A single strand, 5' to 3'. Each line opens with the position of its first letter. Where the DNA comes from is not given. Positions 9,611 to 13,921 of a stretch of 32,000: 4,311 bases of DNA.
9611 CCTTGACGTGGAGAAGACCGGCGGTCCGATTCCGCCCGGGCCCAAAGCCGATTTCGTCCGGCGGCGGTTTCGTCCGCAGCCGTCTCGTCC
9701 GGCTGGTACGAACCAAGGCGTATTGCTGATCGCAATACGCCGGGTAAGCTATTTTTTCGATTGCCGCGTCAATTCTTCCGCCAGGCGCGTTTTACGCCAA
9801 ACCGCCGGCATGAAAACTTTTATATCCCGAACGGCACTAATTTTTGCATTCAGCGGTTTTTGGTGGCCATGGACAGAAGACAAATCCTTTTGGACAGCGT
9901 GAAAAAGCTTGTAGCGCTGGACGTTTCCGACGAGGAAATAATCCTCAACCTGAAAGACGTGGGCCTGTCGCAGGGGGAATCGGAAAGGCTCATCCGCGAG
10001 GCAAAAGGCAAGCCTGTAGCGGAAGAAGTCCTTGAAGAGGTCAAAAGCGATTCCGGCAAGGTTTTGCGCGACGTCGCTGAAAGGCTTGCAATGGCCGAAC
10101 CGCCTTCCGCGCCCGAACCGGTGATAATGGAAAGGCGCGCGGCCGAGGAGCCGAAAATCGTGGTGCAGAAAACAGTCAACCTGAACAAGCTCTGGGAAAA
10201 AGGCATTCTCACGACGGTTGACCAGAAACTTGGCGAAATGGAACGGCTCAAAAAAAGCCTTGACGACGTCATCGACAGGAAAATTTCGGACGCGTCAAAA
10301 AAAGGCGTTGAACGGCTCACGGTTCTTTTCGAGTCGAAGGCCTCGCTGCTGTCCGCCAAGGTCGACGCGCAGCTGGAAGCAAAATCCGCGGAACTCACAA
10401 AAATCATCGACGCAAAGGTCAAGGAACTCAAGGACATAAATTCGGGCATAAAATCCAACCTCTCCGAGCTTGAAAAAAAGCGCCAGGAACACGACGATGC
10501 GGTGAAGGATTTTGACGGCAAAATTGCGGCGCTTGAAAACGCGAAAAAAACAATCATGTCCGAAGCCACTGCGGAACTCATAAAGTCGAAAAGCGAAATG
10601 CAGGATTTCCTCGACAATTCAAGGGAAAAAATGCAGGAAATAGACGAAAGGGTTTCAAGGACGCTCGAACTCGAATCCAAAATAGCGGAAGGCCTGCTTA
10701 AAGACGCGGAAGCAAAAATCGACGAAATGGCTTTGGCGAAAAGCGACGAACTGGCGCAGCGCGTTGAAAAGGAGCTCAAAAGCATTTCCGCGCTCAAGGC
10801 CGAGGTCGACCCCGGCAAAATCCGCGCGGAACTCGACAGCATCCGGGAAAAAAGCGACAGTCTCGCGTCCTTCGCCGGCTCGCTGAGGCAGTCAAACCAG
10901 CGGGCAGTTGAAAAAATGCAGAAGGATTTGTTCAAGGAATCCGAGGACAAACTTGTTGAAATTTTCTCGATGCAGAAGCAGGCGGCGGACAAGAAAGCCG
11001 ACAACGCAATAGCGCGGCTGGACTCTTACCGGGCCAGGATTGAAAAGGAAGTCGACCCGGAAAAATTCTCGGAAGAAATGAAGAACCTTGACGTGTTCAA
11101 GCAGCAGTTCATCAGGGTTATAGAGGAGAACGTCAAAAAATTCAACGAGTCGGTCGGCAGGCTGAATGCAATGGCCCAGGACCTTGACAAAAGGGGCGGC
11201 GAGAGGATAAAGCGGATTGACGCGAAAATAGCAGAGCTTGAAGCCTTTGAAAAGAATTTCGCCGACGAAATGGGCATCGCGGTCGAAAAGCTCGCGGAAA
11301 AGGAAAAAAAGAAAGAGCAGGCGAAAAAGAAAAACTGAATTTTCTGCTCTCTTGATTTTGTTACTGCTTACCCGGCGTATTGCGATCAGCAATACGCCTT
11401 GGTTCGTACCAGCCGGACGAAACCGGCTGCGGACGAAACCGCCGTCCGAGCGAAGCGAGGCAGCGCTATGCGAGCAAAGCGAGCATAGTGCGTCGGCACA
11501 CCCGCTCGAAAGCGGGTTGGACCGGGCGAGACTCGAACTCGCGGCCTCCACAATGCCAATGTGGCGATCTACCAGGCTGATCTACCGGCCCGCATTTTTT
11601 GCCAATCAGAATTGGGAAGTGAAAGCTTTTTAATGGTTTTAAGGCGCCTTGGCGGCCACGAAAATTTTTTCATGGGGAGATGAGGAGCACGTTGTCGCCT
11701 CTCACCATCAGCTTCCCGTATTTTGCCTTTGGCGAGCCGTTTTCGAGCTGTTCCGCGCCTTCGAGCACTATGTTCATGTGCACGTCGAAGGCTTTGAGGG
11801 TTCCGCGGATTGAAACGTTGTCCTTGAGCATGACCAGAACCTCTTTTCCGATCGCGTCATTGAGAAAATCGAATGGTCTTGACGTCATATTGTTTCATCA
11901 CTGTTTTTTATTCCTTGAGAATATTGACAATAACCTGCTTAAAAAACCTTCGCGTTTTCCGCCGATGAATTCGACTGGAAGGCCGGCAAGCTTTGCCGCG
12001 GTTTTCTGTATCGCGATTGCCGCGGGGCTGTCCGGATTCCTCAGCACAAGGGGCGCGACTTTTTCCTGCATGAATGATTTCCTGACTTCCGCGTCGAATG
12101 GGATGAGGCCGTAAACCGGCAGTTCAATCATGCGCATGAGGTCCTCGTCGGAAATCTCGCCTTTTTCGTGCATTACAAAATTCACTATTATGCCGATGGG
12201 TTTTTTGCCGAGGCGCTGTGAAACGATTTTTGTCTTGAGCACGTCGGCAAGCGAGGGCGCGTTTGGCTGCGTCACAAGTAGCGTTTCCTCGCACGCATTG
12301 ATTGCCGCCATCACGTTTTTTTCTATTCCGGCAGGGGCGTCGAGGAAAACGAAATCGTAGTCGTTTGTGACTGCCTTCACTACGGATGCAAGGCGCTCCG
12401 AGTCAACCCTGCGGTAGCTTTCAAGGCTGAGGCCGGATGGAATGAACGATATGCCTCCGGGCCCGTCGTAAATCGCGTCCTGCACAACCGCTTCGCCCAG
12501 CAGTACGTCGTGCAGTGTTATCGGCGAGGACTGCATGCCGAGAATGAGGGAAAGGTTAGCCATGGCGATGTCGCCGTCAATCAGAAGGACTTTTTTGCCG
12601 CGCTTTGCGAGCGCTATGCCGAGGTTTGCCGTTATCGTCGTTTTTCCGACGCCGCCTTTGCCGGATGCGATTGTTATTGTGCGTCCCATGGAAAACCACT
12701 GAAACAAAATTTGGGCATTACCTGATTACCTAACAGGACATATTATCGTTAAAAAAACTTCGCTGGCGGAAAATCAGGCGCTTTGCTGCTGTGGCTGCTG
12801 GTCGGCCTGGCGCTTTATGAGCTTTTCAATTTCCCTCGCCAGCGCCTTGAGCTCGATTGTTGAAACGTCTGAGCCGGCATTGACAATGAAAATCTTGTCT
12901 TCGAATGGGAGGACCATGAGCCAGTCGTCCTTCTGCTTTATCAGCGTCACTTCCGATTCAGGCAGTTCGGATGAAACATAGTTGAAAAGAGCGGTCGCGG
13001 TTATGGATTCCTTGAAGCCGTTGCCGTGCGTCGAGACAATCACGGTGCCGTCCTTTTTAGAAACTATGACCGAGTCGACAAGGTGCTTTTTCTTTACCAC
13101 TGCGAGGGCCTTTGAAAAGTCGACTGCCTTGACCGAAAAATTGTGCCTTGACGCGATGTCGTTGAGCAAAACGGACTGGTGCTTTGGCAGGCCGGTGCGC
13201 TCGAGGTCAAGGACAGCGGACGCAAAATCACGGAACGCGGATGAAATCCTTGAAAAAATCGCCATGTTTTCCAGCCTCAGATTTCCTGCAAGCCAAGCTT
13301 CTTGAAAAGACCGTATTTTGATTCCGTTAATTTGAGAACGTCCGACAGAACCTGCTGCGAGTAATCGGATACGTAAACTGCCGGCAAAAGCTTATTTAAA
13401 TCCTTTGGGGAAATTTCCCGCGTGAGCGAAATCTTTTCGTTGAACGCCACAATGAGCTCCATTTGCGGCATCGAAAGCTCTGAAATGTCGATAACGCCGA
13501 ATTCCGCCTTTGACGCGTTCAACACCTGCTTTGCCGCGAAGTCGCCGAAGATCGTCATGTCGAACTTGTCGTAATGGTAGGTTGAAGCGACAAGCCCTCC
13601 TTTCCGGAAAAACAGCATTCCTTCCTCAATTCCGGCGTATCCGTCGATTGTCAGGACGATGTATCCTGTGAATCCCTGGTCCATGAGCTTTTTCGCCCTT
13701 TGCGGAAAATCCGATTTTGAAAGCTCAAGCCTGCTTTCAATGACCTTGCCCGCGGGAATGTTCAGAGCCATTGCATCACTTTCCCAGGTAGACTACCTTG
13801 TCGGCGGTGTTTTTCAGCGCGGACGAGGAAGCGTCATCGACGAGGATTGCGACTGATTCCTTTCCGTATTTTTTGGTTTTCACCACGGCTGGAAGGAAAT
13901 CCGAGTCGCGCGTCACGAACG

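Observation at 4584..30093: Modular REP-like repeat family: invariant ACGAAA-loop hairpin with covarying stems, at 7 intergenic loci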

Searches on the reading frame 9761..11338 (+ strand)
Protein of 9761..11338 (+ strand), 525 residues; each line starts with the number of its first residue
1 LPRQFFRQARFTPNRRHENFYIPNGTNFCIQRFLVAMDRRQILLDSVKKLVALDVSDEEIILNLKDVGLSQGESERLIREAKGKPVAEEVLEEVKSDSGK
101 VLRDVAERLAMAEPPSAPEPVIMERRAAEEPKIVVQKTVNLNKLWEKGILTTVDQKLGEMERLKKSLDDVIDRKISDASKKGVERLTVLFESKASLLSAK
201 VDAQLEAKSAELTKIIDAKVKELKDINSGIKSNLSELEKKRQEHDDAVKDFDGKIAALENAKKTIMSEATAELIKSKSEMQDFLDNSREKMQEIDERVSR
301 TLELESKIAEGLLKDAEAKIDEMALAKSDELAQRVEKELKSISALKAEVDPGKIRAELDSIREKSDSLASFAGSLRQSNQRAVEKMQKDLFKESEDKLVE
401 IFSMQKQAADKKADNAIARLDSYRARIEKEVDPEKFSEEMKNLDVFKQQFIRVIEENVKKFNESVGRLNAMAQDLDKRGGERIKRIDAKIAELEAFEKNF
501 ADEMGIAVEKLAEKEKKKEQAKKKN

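Call 15: search_protein_families(library=pfam, proteins=[window:9761-11338:+])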
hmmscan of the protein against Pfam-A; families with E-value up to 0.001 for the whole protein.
window:9761-11338:+ (525 aa): 0 families

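Call 51: find_encoding_contigs(protein=window:9869-11338:+, flank=10000, max_places=10)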
Protein window:9869-11338:+ (489 aa): no gene with exactly this product is on record in the collection.
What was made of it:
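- Tried and rejected: An exact look-up of the coiled-coil protein failed to return the source contig (call 51).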

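Call 52: find_homologous_proteins(query=window:9869-11338:+, max_evalue=1e-40)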
Query window:9869-11338:+ (489 aa): 26 proteins with E <= 1e-40 among 8000 candidates.
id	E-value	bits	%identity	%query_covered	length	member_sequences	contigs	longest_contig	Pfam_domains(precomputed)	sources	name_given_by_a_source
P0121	2.8e-284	961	100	100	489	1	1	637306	-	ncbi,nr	ncbi:MAG: hypothetical protein HY394_05515 [Candidatus Diapherotrites archaeon]|nr:hypothetical prot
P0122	2.4e-261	885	92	97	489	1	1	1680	-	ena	-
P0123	1.1e-103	366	40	97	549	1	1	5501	-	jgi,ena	-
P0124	5.7e-102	360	43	97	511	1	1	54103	-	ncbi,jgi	-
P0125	3.1e-101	358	40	97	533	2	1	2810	-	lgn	-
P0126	5.9e-101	357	39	98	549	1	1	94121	-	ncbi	ncbi:MAG: hypothetical protein V1672_00595 [Candidatus Diapherotrites archaeon]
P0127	1.4e-89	319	38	97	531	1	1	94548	-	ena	-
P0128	6.9e-81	291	36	97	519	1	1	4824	-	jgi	-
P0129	4.2e-77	278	41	68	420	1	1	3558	-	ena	-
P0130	6.9e-74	268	37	97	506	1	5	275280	-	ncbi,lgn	-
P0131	4.7e-67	245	37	98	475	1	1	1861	-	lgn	-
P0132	1.7e-58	217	35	99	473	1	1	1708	-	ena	-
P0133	1.2e-57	214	32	100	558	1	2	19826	-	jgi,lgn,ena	-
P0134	5.8e-57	212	33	67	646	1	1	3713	-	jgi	-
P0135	1.1e-56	211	33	97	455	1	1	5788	-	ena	-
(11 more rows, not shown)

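Call 63: find_encoding_contigs(protein=P0122, flank=10000, max_places=10)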
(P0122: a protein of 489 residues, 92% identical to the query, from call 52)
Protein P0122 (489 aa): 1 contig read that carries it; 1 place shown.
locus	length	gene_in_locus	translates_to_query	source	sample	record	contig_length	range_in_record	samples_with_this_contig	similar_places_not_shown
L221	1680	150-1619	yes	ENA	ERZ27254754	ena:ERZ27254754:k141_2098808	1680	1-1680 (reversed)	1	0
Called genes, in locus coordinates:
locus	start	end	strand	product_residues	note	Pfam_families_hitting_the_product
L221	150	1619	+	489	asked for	-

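Call 78: find_encoding_contigs(protein=P0124, flank=10000, max_places=2)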
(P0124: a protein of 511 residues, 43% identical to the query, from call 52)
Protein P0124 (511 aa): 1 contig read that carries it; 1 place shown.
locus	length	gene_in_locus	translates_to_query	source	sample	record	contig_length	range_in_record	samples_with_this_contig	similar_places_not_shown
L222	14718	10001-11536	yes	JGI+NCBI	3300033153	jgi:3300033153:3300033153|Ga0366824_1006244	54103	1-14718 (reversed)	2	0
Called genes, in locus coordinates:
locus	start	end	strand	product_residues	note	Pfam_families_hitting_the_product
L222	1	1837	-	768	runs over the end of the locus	-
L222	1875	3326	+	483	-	-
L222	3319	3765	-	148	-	PF11969:DcpS_C, PF01230:HIT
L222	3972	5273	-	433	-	PF00696:AA_kinase, PF22468:ACT_9 (weak), PF13840:ACT_7, PF01842:ACT, PF22468:ACT_9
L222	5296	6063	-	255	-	PF00491:Arginase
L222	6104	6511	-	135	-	PF21485:IF5A-like_N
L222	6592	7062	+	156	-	PF01936:NYN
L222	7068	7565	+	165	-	PF09987:DUF2226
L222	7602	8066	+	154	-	-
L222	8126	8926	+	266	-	PF00142:Fer4_NifH, PF01656:CbiA, PF02374:ArsA_ATPase, PF06564:CBP_BcsQ, PF09140:MipZ, PF10609:ParA, PF13614:AAA_31, PF13500:AAA_26 (weak)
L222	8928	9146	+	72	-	PF01423:LSM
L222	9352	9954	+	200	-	PF14907:NTP_transf_5 (weak), PF09970:DUF2204, PF10706:Aminoglyc_resit (weak)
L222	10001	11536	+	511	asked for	-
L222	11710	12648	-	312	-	PF01171:ATP_bind_3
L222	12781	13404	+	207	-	PF00827:Ribosomal_L15e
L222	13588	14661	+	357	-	PF14528:LAGLIDADG_3 (weak)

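Call 79: find_encoding_contigs(protein=P0126, flank=10000, max_places=2)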
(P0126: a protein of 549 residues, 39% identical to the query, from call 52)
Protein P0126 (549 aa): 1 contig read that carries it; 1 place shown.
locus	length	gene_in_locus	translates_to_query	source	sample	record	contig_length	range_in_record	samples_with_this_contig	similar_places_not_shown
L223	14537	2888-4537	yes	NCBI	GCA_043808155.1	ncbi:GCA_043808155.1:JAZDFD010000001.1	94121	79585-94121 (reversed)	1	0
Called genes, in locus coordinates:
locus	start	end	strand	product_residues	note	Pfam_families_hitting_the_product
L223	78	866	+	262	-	PF00142:Fer4_NifH, PF01656:CbiA, PF02374:ArsA_ATPase, PF06564:CBP_BcsQ, PF09140:MipZ (weak), PF10609:ParA, PF13614:AAA_31, PF13500:AAA_26 (weak), +1 more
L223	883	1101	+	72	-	PF01423:LSM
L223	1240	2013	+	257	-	PF02796:HTH_7 (faint), PF14528:LAGLIDADG_3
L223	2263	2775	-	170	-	-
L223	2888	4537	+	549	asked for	-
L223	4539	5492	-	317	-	PF01037:AsnC_trans_reg (faint), PF13404:HTH_AsnC-type, PF13412:HTH_24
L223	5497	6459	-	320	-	PF01037:AsnC_trans_reg (faint), PF13404:HTH_AsnC-type, PF13412:HTH_24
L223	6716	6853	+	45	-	-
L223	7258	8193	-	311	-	PF22082:TtuA_LIM_N (weak), PF01171:ATP_bind_3, PF01507:PAPS_reduct (weak), PF03054:tRNA_Me_trans (weak)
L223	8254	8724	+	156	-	-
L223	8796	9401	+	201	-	PF00827:Ribosomal_L15e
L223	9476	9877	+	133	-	-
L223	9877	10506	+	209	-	PF01876:RNase_P_p30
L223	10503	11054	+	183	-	PF01966:HD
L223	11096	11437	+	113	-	PF01900:RNase_P_Rpp14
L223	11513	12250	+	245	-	PF10584:Proteasome_A_N, PF00227:Proteasome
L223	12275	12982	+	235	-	PF01172:SBDS_N, PF09377:SBDS_domain_II, PF20268:SBDS_C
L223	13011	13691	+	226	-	PF22625:ECR1_N_2, PF21262:RRP40_S1 (faint), PF15985:KH_6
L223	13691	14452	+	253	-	PF01138:RNase_PH, PF03725:RNase_PH_C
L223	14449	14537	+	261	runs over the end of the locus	PF01138:RNase_PH, PF03725:RNase_PH_C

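Call 109: list_cluster_members(proteins=[P0121])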
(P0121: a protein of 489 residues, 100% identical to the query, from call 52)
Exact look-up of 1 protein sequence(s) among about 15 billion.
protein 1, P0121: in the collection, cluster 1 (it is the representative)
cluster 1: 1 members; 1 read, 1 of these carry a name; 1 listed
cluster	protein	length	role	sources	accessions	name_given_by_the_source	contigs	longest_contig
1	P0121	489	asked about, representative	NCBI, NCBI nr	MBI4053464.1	MAG: hypothetical protein HY394_05515 [Candidatus Diapherotrites archaeon] | hypothetical protein [Candidatus Diapherotrites archaeon]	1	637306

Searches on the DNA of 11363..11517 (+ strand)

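Call 88: search_dna_similar(query=window:11363-11517:+, collection=plasmids, mode=distant, max_evalue=0.01, max_rows=10)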
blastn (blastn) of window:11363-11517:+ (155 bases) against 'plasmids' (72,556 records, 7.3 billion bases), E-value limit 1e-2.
No match.

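Call 89: search_dna_similar(query=window:11363-11517:+, collection=phages, mode=distant, max_evalue=0.01, max_rows=10)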
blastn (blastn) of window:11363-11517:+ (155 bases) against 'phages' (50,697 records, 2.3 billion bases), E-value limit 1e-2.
No match.

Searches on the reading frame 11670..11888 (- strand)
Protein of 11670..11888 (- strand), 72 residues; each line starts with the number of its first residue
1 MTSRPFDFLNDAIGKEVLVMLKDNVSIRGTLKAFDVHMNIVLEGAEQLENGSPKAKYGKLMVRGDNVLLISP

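Call 47: find_encoding_contigs(protein=window:11670-11888:-, flank=10000, max_places=10)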
Protein window:11670-11888:- (72 aa): 13 contigs read that carry it; 10 places shown.
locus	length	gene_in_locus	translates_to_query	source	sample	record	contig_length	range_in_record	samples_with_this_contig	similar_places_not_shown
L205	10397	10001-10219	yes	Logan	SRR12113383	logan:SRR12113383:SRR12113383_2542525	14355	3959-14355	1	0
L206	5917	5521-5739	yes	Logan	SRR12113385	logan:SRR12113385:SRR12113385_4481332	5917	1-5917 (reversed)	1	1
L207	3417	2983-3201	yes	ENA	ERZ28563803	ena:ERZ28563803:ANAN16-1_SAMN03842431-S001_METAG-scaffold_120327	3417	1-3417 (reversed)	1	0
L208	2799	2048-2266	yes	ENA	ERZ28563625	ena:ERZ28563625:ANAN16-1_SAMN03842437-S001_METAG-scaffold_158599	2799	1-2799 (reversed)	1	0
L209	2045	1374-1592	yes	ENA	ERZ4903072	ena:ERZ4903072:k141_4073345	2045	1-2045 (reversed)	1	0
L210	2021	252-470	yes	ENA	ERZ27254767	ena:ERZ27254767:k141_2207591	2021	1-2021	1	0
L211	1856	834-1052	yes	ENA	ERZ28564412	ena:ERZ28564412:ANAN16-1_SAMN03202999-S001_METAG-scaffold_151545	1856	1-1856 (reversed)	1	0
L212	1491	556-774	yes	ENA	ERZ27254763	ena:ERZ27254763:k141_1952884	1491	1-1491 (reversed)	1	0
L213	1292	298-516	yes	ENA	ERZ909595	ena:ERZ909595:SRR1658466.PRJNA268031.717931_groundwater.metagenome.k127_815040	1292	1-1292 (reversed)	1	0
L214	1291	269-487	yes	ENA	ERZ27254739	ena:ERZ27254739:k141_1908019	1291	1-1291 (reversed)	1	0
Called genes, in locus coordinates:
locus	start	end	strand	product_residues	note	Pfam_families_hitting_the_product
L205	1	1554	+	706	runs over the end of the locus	PF00133:tRNA-synt_1, PF09334:tRNA-synt_1g, PF00133:tRNA-synt_1, PF01406:tRNA-synt_1e (weak), PF08264:Anticodon_1, PF19303:Anticodon_3, PF03483:B3_4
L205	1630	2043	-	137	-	PF11969:DcpS_C, PF01230:HIT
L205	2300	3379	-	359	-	PF13398:Peptidase_M50B (weak), PF02163:Peptidase_M50, PF00571:CBS (faint)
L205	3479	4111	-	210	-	PF13197:DUF4013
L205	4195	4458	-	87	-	-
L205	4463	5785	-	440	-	PF00696:AA_kinase, PF22468:ACT_9, PF13840:ACT_7, PF01842:ACT (weak), PF22468:ACT_9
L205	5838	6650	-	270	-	PF00491:Arginase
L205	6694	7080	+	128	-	-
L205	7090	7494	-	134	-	PF21485:IF5A-like_N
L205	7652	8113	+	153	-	PF01936:NYN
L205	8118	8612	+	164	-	-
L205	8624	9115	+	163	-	-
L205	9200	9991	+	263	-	PF00142:Fer4_NifH, PF01656:CbiA, PF02374:ArsA_ATPase, PF06564:CBP_BcsQ, PF09140:MipZ (weak), PF10609:ParA, PF13614:AAA_31, PF10609:ParA (weak)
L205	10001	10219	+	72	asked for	PF01423:LSM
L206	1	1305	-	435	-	?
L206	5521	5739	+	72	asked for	PF01423:LSM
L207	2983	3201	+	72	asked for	PF01423:LSM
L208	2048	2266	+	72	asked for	PF01423:LSM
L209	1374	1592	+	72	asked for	PF01423:LSM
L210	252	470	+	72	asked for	PF01423:LSM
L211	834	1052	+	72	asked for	PF01423:LSM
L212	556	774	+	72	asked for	PF01423:LSM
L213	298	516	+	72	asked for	PF01423:LSM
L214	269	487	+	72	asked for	PF01423:LSM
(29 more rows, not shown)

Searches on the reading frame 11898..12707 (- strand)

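Call 15: search_protein_families(library=pfam, proteins=[window:11898-12707:-])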
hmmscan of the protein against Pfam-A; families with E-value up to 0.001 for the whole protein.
window:11898-12707:- (269 aa): 9 families
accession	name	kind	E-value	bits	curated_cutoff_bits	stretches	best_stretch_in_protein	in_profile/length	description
PF01656.29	CbiA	-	4.4e-24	85.3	25.4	1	11-214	1-121/125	CobQ/CobB/MinD/ParA nucleotide binding domain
PF13614.12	AAA_31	-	2.4e-22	80.2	27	1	9-153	2-154/177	AAA domain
PF10609.15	ParA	-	1.2e-20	74.4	27.1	2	9-63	4-58/246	NUBPL iron-transfer P-loop NTPase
PF06564.18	CBP_BcsQ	-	2.8e-11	43.9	21.3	1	12-152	5-151/234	Cellulose biosynthesis protein BcsQ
PF00142.24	Fer4_NifH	-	9.6e-11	42.1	25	1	15-217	6-223/271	4Fe-4S iron sulfur cluster binding proteins, NifH/frxC family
PF02374.21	ArsA_ATPase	-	5.8e-10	39.3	24.3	1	12-53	4-44/305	Anion-transporting ATPase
PF09140.17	MipZ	-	2.6e-07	30.7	20.7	1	10-146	2-127/262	ATPase MipZ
PF13500.12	AAA_26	-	0.00019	21.8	27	0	137-208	125-194/198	AAA domain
PF07015.17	VirC1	-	0.00041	20.2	24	1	10-46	3-39/231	VirC1 protein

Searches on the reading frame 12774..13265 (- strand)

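Call 15: search_protein_families(library=pfam, proteins=[window:12774-13265:-])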
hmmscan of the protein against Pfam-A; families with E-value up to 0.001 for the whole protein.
window:12774-13265:- (163 aa): 0 families

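Call 57: search_protein_families(library=pfam, proteins=[window:12774-13265:-], max_evalue=0.1)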
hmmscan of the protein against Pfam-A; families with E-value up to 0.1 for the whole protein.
window:12774-13265:- (163 aa): 1 family
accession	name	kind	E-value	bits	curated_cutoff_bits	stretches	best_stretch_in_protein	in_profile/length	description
PF22358.2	MfA4_C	-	0.099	12.9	27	0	26-71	12-56/137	Minor fimbrium tip subunit MfA4, C-terminal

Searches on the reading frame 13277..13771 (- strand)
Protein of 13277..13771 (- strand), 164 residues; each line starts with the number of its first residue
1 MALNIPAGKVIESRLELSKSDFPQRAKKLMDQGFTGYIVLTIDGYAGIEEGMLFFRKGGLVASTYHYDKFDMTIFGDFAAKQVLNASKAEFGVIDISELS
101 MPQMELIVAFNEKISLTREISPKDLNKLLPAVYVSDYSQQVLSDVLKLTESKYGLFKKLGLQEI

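Call 15: search_protein_families(library=pfam, proteins=[window:13277-13771:-])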
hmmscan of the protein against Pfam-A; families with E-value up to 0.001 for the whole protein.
window:13277-13771:- (164 aa): 1 family
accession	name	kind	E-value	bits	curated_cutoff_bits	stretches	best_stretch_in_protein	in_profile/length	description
PF09987.14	DUF2226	-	0.00012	22.1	22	1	5-161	3-160/252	Uncharacterized protein conserved in archaea (DUF2226)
